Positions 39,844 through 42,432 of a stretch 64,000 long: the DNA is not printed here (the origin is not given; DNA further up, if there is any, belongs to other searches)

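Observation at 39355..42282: Convergent pair: receiver-like Ala-rich protein and a 762-aa soluble GHKL/histidine-kinase-like protein with atypical composition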

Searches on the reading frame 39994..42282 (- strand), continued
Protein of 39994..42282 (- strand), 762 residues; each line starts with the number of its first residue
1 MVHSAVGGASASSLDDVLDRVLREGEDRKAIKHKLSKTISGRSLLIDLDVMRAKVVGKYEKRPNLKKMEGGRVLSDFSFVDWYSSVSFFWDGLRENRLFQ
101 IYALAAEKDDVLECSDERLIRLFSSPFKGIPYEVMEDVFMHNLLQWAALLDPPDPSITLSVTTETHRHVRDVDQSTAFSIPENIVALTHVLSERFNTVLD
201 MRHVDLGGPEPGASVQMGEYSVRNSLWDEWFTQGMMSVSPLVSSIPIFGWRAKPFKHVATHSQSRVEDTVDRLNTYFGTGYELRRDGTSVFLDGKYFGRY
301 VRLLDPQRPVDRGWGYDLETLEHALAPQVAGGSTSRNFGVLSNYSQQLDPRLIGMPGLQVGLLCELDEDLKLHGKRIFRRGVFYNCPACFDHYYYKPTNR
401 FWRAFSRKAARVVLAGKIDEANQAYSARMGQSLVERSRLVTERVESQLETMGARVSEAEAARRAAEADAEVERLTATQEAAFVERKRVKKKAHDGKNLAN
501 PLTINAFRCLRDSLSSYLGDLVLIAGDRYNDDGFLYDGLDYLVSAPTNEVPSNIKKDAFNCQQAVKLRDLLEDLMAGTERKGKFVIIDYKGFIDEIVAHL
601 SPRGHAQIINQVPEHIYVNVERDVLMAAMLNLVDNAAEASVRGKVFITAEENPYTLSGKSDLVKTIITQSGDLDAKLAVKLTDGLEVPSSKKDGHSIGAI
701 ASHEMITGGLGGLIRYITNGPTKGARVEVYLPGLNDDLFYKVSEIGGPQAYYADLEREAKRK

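Call 43: list_cluster_members(proteins=[P0003, P0004, P0005, P0006, P0007, P0008, P0009, P0010, P0011, P0013])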
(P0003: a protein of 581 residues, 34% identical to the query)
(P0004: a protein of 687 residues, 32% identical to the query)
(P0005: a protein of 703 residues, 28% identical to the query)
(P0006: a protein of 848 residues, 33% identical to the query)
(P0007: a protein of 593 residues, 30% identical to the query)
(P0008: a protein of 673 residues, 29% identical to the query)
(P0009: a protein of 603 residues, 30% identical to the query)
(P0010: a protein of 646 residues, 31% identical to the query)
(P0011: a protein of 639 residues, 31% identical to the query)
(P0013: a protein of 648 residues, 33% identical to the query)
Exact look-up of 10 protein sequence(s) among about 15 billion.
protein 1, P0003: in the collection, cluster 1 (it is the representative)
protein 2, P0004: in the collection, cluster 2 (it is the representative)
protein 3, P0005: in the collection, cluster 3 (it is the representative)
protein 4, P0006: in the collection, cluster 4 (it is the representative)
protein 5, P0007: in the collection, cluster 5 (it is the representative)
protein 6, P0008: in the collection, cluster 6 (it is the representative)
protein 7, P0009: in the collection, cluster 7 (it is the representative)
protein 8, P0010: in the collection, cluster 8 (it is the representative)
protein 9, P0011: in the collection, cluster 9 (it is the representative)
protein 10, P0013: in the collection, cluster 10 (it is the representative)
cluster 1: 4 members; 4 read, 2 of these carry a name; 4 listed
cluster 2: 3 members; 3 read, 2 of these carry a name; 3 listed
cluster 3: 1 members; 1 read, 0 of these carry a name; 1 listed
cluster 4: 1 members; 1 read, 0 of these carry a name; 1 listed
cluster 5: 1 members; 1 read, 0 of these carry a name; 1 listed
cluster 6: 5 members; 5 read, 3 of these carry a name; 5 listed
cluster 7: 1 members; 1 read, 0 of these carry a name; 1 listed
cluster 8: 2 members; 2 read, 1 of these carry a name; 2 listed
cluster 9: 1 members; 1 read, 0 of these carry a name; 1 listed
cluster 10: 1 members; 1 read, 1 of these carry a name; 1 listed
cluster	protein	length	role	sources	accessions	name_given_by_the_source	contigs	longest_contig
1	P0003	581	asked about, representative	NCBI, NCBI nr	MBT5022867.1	hypothetical protein HON01_08610, partial [Candidatus Woesearchaeota archaeon] | hypothetical protein [Candidatus Woesearchaeota archaeon]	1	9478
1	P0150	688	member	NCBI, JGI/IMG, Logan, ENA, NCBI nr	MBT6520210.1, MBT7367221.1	hypothetical protein HOK51_10275 [Candidatus Woesearchaeota archaeon] | signal transduction histidine kinase | hypothetical protein [Candidatus Woesearchaeota archaeon]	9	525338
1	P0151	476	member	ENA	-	-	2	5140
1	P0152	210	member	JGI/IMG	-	-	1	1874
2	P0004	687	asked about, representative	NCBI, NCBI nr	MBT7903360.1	hypothetical protein HN587_05850 [Candidatus Woesearchaeota archaeon] | hypothetical protein [Candidatus Woesearchaeota archaeon]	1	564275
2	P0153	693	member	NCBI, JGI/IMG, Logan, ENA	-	signal transduction histidine kinase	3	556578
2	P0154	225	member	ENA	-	-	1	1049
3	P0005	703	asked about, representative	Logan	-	-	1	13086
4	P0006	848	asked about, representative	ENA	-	-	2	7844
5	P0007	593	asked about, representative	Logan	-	-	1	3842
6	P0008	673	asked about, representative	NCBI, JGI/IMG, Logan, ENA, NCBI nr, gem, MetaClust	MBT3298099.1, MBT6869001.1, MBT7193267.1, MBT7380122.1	hypothetical protein HN385_04185 [archaeon] | hypothetical protein | hypothetical protein [archaeon]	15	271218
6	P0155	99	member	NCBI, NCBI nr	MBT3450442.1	ATP-binding protein, partial [archaeon] | ATP-binding protein [archaeon]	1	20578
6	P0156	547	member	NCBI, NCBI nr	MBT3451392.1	hypothetical protein HN448_05475 [archaeon] | hypothetical protein [archaeon]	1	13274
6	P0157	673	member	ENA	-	-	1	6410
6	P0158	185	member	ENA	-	-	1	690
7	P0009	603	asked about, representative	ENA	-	-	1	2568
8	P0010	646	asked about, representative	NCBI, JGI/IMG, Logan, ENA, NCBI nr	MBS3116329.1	HAMP domain-containing histidine kinase [Candidatus Woesearchaeota archaeon]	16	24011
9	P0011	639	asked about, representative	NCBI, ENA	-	-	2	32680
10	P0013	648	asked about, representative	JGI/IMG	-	signal transduction histidine kinase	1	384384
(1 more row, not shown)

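Call 44: find_encoding_contigs(protein=P0004, flank=5000, max_places=1)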
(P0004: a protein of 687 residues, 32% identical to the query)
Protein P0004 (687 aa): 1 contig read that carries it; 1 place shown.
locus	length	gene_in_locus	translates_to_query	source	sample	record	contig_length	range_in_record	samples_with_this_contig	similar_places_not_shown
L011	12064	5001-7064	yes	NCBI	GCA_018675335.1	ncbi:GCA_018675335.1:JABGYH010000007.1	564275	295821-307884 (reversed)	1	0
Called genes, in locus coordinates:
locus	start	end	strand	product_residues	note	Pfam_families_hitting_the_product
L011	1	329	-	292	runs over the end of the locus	-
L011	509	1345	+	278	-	PF20434:BD-FAE (faint), PF00561:Abhydrolase_1, PF12146:Hydrolase_4, PF12697:Abhydrolase_6, PF20408:Abhydrolase_11 (faint), PF12695:Abhydrolase_5 (faint)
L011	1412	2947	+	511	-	-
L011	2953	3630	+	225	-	PF02666:PS_Dcarbxylase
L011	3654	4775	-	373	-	PF00583:Acetyltransf_1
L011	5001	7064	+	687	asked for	-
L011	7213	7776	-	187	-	-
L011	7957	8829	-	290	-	-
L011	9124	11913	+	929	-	PF00521:DNA_topoisoIV, PF03989:DNA_gyraseA_C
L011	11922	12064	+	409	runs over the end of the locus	PF02926:THUMP, PF01170:UPF0020, PF05175:MTS (weak)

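Call 45: find_encoding_contigs(protein=P0008, flank=5000, max_places=1)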
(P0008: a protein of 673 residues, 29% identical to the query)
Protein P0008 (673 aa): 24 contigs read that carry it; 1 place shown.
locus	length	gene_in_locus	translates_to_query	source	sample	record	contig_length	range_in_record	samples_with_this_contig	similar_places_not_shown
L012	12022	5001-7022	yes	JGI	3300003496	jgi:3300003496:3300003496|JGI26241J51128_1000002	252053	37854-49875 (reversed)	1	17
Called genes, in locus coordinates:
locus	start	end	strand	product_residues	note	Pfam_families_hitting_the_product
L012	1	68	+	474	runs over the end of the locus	PF13638:PIN_4, PF02562:PhoH, PF13604:AAA_30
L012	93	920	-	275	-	PF07136:DUF1385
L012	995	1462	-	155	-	-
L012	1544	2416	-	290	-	-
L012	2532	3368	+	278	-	PF00561:Abhydrolase_1, PF12146:Hydrolase_4, PF12697:Abhydrolase_6, PF03096:Ndr (weak)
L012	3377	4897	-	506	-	-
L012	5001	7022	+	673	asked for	PF02518:HATPase_c (faint)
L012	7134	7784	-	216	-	-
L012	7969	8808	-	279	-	-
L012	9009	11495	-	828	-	PF03104:DNA_pol_B_exo1, PF10108:DNA_pol_B_exo2 (weak), PF00136:DNA_pol_B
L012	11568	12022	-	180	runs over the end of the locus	PF11969:DcpS_C (weak), PF01230:HIT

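Call 46: find_encoding_contigs(protein=P0010, flank=5000, max_places=1)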
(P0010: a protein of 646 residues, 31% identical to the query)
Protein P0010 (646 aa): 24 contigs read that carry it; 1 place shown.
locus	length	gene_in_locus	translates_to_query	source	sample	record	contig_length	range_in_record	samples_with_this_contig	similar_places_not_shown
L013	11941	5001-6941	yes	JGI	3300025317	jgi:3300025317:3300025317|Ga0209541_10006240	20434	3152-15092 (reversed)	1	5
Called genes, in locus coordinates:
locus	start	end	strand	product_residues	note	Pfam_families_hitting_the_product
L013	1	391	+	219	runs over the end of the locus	-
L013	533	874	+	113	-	-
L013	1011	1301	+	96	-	PF00935:Ribosomal_L44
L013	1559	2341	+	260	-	PF00575:S1, PF07541:EIF_2_alpha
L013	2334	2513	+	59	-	PF04135:Nop10p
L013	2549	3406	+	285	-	PF00561:Abhydrolase_1, PF12146:Hydrolase_4, PF12697:Abhydrolase_6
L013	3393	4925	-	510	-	-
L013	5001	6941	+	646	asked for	PF02518:HATPase_c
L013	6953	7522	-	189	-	-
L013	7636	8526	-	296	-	-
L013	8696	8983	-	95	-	PF01230:HIT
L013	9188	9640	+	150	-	PF08069:Ribosomal_S13_N, PF00312:Ribosomal_S15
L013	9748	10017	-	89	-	-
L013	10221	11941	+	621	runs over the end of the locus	PF04851:ResIII (weak), PF06733:DEAD_2, PF13307:Helicase_C_2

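Call 47: find_encoding_contigs(protein=P0013, flank=5000, max_places=1)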
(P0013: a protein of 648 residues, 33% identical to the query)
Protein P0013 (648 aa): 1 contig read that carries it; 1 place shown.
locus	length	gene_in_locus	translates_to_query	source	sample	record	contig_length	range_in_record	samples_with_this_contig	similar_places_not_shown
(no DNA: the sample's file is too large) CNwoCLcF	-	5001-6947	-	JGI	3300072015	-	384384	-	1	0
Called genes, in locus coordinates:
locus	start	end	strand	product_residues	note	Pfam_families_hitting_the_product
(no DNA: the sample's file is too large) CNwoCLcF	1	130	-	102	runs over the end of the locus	PF18765:Polbeta, PF01909:NTP_transf_2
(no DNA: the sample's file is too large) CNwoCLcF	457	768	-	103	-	PF02452:PemK_toxin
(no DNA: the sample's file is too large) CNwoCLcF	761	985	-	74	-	PF24434:DUF7557 (faint)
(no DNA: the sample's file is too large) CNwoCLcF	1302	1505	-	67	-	-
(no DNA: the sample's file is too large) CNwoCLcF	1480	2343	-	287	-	PF02498:Bro-N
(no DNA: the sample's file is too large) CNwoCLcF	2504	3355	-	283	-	PF12146:Hydrolase_4, PF00561:Abhydrolase_1, PF12697:Abhydrolase_6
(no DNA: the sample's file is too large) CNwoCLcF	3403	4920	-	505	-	-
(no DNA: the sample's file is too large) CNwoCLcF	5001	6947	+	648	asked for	-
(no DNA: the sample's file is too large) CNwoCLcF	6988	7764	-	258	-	-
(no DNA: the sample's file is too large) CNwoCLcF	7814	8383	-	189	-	PF01876:RNase_P_p30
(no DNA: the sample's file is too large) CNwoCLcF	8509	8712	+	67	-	PF02597:ThiS, PF21965:SAMP2 (weak)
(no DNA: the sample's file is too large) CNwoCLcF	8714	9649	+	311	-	PF01171:ATP_bind_3, PF03054:tRNA_Me_trans (weak)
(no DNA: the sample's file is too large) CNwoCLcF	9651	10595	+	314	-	PF00899:ThiF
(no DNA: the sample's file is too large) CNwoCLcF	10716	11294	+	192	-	PF00352:TBP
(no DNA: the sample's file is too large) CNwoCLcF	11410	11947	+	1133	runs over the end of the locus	PF14551:MCM_N, PF17207:MCM_OB, PF00493:MCM, PF14890:Intein_splicing, PF14528:LAGLIDADG_3, PF00493:MCM, PF01078:Mg_chelatase (weak), PF17855:MCM_lid, +1 more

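Call 51: search_protein_families(library=pfam, proteins=[L007:10167-10688:-, L010:8139-9170:-, L011:7213-7776:-, L012:7134-7784:-, L013:6953-7522:-], max_evalue=1)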
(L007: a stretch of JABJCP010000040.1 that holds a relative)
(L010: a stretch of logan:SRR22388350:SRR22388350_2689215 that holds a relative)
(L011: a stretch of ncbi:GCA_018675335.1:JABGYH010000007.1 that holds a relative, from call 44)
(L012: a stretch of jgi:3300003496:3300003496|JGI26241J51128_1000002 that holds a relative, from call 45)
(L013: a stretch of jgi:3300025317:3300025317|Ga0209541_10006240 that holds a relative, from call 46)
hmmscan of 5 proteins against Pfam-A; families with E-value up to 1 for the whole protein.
L007:10167-10688:- (173 aa): 0 families

L010:8139-9170:- (343 aa): 2 families
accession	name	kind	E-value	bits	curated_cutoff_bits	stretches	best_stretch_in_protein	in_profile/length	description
PF13399.11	LytR_C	-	0.00051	21.4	22.2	0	191-245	12-64/86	LytR cell envelope-related transcriptional attenuator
PF16187.10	Peptidase_M16_M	-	0.029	13.9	29.7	1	110-153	185-228/284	Middle or third domain of peptidase_M16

L011:7213-7776:- (187 aa): 0 families

L012:7134-7784:- (216 aa): 0 families

L013:6953-7522:- (189 aa): 0 families

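Call 62: search_protein_families(library=ncbifam, proteins=[L012:3377-4897:-, L011:7957-8913:-, L013:7636-8526:-], max_evalue=0.1)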
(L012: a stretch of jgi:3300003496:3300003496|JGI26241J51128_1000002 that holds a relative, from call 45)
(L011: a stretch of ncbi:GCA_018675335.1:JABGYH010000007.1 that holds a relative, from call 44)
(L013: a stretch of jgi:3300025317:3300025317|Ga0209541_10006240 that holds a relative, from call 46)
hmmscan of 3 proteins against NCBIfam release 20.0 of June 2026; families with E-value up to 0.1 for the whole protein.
L012:3377-4897:- (506 aa): 9 families
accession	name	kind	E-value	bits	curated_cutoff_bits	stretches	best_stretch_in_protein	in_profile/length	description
TIGR02155.1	PA_CoA_ligase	equivalog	4.2e-11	42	646.3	2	383-459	313-391/422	phenylacetate--CoA ligase PaaK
NF041878.1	paak_haloarch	equivalog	1.3e-07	30.6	700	2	32-274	6-246/427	phenylacetate--CoA ligase PaaK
TIGR02188.1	Ac_CoA_lig_AcsA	equivalog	3.6e-05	22.2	724.95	1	349-470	463-581/629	acetate--CoA ligase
NF001208.0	PRK00174.1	subfamily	8e-05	21.1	657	1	350-471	480-597/649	acetate--CoA ligase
TIGR03335.1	F390_ftsA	equivalog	0.0012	17.6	458.7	0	38-79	13-54/445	coenzyme F390 synthetase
NF005797.0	PRK07638.1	equivalog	0.0099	14.4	518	1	379-415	375-411/487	acyl-CoA synthetase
NF006167.0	PRK08308.1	equivalog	0.015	14.2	513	1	382-417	308-343/414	acyl-CoA synthetase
NF002966.0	PRK03640.1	equivalog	0.025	13.2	556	1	380-414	375-409/483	o-succinylbenzoate--CoA ligase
NF005877.1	PRK07824.1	equivalog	0.029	13.5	345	1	380-414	255-289/362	o-succinylbenzoate--CoA ligase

L011:7957-8913:- (318 aa): 1 family
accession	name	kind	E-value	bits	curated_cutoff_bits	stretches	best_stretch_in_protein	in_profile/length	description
TIGR03063.1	srtB_target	domain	0.089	12.8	18.15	0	54-71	8-25/29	sortase B protein-sorting domain-containing protein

L013:7636-8526:- (296 aa): 0 families

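Call 71: find_encoding_contigs(protein=P0006, flank=6000, max_places=2)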
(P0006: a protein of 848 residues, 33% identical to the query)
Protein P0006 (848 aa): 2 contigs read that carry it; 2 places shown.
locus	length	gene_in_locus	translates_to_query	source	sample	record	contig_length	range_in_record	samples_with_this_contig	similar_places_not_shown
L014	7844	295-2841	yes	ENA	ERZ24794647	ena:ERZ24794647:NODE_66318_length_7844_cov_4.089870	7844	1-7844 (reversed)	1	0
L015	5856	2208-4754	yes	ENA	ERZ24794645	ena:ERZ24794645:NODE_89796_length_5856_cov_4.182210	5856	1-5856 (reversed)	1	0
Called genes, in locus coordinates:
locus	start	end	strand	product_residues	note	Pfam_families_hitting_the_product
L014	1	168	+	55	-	?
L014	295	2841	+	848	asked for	PF02518:HATPase_c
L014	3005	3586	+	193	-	-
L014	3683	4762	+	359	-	-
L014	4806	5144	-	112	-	-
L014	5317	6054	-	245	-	-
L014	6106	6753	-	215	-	PF01963:TraB_PrgY_gumN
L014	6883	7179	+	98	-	-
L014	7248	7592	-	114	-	PF01849:NAC, PF19026:UBA_HYPK (weak)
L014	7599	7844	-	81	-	?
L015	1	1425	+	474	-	?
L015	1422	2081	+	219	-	PF02666:PS_Dcarbxylase, PF01551:Peptidase_M23 (faint)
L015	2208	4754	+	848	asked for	PF02518:HATPase_c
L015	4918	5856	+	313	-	?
